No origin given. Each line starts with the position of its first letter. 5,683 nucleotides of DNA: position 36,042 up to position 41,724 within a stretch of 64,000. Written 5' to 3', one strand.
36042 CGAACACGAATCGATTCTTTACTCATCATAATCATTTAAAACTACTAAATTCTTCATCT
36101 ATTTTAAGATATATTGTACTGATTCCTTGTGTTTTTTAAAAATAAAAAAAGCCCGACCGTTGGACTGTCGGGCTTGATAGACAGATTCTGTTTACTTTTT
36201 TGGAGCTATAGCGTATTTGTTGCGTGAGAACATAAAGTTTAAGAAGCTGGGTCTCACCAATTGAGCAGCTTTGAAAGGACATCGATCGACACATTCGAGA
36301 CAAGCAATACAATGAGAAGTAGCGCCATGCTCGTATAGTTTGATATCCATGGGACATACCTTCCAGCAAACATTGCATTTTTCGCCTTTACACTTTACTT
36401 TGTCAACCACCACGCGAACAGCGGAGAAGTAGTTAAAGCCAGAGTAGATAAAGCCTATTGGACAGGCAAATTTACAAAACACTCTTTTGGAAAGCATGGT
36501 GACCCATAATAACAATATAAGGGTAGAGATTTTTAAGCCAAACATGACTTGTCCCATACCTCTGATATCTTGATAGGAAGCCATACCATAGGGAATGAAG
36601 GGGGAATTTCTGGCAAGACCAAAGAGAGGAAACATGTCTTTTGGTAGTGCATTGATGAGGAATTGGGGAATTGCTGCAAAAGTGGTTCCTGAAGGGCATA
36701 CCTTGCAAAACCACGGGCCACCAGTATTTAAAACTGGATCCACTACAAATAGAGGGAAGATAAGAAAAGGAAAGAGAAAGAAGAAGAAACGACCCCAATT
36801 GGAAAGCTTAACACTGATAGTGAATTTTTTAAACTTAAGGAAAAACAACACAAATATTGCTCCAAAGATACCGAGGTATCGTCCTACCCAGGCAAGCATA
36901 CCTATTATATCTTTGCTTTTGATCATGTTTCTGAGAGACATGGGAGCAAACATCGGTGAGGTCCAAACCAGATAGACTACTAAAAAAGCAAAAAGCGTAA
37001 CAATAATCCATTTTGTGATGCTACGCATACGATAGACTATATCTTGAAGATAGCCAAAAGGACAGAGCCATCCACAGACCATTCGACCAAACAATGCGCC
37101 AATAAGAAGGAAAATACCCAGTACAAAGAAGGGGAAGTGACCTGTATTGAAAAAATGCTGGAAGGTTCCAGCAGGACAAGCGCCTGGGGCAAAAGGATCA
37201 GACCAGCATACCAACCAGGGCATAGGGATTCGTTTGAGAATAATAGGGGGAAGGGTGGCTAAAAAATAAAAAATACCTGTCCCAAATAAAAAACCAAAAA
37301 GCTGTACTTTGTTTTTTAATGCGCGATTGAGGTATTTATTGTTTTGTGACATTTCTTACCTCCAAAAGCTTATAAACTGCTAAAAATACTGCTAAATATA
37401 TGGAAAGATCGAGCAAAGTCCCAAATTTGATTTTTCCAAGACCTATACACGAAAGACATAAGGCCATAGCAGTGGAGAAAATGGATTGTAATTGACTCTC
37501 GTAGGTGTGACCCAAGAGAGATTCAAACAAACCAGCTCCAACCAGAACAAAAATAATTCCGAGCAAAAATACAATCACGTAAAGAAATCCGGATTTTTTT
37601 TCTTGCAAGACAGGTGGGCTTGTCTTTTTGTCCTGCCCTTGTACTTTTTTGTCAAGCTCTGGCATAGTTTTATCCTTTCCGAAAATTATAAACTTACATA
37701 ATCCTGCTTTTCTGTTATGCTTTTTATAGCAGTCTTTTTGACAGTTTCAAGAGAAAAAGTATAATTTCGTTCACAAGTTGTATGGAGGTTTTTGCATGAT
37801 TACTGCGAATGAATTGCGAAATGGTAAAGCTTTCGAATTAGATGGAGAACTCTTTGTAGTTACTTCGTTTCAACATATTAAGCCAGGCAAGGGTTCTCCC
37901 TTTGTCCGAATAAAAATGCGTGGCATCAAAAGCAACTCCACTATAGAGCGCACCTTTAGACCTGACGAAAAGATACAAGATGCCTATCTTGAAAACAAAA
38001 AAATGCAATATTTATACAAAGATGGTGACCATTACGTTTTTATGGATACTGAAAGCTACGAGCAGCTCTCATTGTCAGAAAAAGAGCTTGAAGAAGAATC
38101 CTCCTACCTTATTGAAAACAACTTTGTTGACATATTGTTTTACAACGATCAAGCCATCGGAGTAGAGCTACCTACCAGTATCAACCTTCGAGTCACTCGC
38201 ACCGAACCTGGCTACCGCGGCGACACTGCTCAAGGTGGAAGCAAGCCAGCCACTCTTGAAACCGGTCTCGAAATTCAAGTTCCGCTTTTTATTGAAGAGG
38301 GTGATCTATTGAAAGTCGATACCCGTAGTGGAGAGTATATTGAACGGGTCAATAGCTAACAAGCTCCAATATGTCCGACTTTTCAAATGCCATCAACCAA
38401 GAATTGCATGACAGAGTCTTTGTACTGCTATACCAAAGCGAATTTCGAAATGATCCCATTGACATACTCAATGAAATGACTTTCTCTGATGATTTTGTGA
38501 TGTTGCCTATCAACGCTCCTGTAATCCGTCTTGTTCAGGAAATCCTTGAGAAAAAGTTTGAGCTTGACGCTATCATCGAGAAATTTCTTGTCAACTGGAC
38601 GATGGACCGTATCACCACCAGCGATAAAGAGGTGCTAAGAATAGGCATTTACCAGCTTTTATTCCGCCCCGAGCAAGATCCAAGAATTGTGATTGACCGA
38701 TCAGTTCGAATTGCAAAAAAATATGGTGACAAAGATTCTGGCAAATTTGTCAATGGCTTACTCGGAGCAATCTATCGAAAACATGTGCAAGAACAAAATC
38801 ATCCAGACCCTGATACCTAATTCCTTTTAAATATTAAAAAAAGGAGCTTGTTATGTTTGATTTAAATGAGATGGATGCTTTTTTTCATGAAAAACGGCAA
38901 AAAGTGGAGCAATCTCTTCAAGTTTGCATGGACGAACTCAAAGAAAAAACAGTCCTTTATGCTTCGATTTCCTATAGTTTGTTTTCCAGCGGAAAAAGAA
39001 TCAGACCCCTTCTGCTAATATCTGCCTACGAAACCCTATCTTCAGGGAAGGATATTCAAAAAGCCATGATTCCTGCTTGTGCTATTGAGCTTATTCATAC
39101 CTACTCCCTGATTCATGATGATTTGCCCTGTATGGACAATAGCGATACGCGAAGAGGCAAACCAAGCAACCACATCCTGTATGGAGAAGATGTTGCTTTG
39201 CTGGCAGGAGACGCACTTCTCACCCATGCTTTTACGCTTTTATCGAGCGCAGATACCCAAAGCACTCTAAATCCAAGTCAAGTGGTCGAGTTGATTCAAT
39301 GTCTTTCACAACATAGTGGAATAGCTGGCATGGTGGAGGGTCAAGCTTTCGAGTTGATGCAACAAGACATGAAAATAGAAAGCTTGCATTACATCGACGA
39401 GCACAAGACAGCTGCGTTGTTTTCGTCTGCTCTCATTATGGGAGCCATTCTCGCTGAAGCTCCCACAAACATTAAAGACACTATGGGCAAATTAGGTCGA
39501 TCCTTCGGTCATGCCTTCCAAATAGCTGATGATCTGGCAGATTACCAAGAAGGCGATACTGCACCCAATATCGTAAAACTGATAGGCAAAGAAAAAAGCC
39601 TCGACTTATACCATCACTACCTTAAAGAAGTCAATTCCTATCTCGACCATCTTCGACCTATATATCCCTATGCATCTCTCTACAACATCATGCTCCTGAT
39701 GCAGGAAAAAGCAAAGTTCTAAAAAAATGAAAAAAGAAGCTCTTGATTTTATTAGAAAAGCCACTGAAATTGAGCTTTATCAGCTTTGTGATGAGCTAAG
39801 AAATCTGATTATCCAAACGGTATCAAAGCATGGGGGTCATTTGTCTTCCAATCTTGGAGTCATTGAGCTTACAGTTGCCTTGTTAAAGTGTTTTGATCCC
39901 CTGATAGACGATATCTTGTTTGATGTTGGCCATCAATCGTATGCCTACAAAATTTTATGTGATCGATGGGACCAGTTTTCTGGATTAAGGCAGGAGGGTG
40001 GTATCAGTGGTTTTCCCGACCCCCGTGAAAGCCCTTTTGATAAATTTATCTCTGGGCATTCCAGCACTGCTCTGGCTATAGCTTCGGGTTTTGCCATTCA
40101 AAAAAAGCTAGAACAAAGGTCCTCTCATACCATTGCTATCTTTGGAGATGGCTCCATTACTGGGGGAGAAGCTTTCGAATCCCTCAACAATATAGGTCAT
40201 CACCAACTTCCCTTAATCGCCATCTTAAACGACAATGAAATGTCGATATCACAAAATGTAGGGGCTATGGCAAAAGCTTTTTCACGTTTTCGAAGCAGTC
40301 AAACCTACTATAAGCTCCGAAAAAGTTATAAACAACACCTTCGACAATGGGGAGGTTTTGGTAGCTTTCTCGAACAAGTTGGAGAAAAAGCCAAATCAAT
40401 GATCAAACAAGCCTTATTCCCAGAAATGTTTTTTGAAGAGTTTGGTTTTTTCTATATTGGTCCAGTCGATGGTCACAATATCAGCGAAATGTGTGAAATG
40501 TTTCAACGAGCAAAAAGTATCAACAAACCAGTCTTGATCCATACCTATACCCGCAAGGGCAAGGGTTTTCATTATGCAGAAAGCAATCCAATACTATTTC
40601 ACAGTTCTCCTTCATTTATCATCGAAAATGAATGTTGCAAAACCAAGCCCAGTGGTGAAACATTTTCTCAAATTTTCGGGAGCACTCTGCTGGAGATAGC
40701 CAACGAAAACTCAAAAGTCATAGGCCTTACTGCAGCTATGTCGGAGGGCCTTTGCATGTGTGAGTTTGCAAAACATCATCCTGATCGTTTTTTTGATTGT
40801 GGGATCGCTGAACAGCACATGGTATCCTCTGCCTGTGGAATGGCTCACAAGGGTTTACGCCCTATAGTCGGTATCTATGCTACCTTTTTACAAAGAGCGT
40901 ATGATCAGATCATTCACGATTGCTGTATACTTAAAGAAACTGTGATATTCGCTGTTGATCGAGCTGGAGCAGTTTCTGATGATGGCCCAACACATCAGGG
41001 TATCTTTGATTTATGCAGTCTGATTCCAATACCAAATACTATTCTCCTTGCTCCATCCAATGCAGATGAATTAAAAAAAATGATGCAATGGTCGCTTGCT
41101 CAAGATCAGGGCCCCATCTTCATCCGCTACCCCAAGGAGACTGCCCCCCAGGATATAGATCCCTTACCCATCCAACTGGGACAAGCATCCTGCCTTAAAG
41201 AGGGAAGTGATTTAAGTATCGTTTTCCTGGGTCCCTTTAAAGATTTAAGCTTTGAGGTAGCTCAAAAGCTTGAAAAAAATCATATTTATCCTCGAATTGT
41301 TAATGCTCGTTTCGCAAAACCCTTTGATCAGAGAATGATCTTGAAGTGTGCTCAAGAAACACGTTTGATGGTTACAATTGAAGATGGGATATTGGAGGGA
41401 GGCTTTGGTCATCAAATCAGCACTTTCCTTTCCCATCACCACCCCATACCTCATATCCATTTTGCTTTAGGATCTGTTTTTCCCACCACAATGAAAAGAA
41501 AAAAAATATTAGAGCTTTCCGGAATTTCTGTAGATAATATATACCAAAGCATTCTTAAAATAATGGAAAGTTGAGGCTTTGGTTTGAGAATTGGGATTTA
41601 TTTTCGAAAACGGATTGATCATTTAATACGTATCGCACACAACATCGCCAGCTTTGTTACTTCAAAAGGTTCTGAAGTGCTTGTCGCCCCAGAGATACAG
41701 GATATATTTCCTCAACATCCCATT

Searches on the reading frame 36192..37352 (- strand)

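Call 60: search_protein_families(library=pfam, proteins=[window:36192-37352:-], max_evalue=0.0001)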
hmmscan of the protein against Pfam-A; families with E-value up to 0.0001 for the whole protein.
window:36192-37352:- (386 aa): 2 families
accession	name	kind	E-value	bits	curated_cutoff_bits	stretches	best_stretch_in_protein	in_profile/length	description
PF12801.12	Fer4_5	-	4.3e-13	49.5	22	2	72-110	3-42/48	4Fe-4S binding domain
PF13746.11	Fer4_18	-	2.1e-05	25.1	27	0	323-360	61-97/114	4Fe-4S dicluster domain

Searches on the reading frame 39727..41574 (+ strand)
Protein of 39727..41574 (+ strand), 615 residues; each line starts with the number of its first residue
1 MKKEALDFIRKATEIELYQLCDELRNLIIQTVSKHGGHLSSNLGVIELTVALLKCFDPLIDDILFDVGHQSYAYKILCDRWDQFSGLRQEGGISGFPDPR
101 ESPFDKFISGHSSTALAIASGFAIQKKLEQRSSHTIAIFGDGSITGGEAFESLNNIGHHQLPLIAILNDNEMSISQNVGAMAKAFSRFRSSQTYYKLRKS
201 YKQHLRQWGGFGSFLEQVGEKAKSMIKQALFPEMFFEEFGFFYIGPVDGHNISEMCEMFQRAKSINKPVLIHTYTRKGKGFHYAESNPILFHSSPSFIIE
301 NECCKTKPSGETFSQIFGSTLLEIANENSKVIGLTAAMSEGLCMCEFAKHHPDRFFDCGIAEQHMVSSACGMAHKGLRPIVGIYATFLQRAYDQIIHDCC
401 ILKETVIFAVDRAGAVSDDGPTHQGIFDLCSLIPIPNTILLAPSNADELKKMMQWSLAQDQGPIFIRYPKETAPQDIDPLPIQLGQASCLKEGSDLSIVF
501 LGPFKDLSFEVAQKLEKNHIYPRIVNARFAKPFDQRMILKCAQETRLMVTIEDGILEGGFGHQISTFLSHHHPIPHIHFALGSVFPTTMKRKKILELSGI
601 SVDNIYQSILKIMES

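Call 20: search_protein_families(library=pfam, proteins=[window:39727-41574:+], max_evalue=0.00001)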
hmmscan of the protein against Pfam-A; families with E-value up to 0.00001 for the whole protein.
window:39727-41574:+ (615 aa): 4 families
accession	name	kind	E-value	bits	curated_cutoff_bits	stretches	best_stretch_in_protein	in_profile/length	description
PF13292.11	DXP_synthase_N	-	1.6e-99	333.1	21.2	1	9-275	10-274/274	1-deoxy-D-xylulose-5-phosphate synthase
PF02779.29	Transket_pyr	-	2.7e-39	135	27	1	313-473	5-172/174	Transketolase, pyrimidine binding domain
PF02780.25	Transketolase_C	-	1.3e-20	74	25.9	1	485-605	1-124/124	Transketolase, C-terminal domain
PF00676.26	E1_dh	-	1.1e-06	28.2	22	1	108-178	97-169/300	Dehydrogenase E1 component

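Call 21: find_related_loci(query=window:39727-41574:+, collection=genome_contigs, flank=500)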
Query window:39727-41574:+ (615 aa) in genome_contigs; peptide patterns used: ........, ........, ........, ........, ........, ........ (x = any residue, [..] = any of these).
61 stretches matched a pattern; 10 encode a relative of the query (tblastn E <= 1e-3); 10 distinct loci.
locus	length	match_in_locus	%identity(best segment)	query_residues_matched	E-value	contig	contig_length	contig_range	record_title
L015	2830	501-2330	67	6-614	0e+0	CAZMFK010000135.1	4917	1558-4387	MAG TPA_asm: uncultured Caldisericota bacterium isolate SRP241326_co1_77 genome assembly, contig: NODE_19980_length_4917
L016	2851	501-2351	51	3-611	0e+0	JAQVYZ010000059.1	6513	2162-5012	MAG: Caldisericia bacterium isolate STF2_161 NODE_40943_length_6513_cov_2.028343_Sandtown_F2, whole genome shotgun seque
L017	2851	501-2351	51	3-611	0e+0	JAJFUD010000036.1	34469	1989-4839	MAG: bacterium isolate bin.371 k141_1561337, whole genome shotgun sequence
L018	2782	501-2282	40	16-611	7e-150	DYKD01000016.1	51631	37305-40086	MAG TPA_asm: Brevinema andersonii isolate SulCav_AS07-7_42_24 SulCav_AS07_7_531_length_51631_cov_12_521483, whole genome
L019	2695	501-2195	42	8-570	3e-141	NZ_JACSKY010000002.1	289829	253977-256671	Exiguobacterium qingdaonense strain S82 scaffold1, whole genome shotgun sequence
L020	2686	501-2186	40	9-568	5e-127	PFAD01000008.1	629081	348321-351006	MAG: Chlamydiae bacterium CG10_big_fil_rev_8_21_14_0_10_42_34 CG10_8_21_14_0.10_scaffold_24_c, whole genome shotgun sequ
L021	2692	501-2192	37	16-568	3e-123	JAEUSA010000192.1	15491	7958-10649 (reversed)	MAG: Leptospiraceae bacterium isolate new MAG-291 k141_2041298, whole genome shotgun sequence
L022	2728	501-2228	37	16-582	7e-124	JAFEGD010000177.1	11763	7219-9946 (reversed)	MAG: Spirochaetes bacterium isolate SZAS TMP-1 CK_MAG-101__177__length-11763, whole genome shotgun sequence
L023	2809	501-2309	35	9-589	9e-112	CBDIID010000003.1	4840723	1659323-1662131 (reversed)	MAG: Turneriella sp. isolate 802509c0-b26d-462d-ab64-db586ef3a1ee genome assembly, contig: chromosome_2, whole genome sh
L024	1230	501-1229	38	9-247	2e-48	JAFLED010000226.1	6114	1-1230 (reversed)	MAG: Spirochaetes bacterium isolate UWPOB_SPIRO1 gnl_X_CCBKFDIB_226, whole genome shotgun sequence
